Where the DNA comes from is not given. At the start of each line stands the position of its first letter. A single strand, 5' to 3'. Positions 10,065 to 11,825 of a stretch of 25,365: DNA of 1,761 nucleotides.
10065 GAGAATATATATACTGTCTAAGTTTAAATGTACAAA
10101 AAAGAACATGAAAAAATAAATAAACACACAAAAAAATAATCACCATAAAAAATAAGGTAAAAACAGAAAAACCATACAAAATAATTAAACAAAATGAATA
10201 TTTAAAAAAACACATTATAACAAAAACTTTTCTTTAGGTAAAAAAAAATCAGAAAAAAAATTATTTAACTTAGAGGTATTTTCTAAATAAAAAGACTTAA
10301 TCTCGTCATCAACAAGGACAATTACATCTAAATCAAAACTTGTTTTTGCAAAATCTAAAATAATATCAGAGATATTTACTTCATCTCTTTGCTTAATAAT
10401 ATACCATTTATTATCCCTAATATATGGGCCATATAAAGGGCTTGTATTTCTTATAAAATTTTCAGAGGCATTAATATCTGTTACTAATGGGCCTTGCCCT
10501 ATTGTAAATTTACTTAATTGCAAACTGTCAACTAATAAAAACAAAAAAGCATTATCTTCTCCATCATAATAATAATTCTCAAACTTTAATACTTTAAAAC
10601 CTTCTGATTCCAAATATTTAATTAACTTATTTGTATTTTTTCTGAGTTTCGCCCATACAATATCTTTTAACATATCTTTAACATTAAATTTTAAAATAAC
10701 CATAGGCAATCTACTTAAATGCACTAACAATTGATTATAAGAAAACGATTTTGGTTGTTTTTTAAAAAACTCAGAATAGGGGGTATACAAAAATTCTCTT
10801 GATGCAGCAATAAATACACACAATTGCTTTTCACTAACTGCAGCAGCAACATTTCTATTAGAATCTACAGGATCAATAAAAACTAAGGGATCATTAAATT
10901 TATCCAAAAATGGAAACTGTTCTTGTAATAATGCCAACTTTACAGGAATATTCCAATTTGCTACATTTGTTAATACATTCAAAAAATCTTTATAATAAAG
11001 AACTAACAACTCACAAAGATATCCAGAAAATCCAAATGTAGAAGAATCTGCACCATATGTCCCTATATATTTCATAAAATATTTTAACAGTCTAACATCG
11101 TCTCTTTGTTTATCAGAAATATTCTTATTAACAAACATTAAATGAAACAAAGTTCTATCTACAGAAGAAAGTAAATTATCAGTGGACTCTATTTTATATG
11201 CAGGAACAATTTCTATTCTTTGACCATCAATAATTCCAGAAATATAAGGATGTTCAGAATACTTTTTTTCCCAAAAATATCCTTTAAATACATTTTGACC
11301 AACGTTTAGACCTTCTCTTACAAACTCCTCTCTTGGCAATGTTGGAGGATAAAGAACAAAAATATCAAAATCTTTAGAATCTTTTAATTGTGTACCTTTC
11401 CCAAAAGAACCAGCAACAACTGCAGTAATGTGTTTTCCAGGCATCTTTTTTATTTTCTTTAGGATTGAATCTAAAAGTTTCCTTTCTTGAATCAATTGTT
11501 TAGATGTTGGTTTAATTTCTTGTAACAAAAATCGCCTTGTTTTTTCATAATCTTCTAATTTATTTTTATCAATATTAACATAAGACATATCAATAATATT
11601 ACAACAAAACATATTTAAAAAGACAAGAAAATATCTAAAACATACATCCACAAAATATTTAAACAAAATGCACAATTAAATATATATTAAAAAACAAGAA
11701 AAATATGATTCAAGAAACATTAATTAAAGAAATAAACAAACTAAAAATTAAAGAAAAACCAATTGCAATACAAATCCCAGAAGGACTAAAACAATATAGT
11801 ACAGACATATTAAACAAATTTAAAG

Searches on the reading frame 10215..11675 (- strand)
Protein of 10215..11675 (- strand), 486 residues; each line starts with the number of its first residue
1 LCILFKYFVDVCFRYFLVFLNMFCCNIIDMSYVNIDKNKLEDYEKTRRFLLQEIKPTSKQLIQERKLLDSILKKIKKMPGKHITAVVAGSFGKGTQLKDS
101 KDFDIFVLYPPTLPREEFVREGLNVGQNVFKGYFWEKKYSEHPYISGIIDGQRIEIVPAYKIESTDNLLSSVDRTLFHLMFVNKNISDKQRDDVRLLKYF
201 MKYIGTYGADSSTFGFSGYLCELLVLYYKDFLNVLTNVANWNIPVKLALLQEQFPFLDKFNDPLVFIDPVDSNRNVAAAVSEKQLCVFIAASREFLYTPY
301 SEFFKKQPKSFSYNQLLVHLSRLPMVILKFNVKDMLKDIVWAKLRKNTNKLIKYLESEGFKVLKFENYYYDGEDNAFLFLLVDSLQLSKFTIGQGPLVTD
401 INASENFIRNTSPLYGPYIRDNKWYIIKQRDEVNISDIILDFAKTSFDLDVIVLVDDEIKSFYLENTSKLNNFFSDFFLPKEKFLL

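Call 30: search_protein_families(library=pfam, proteins=[window:10215-11675:-], max_evalue=0.01)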
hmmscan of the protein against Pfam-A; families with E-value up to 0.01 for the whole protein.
window:10215-11675:- (486 aa): 3 families
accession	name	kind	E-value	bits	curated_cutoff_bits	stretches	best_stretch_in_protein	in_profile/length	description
PF09249.16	tRNA_NucTransf2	-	5.6e-40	136.5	27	1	192-305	1-113/113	tRNA nucleotidyltransferase, second domain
PF21133.2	CAA_C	-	6.4e-16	58.7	22.2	1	325-441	5-118/144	CCA-adding enzyme, C-terminal domain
PF01909.29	NTP_transf_2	-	4e-09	37.2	21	1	69-173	2-88/93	Nucleotidyltransferase domain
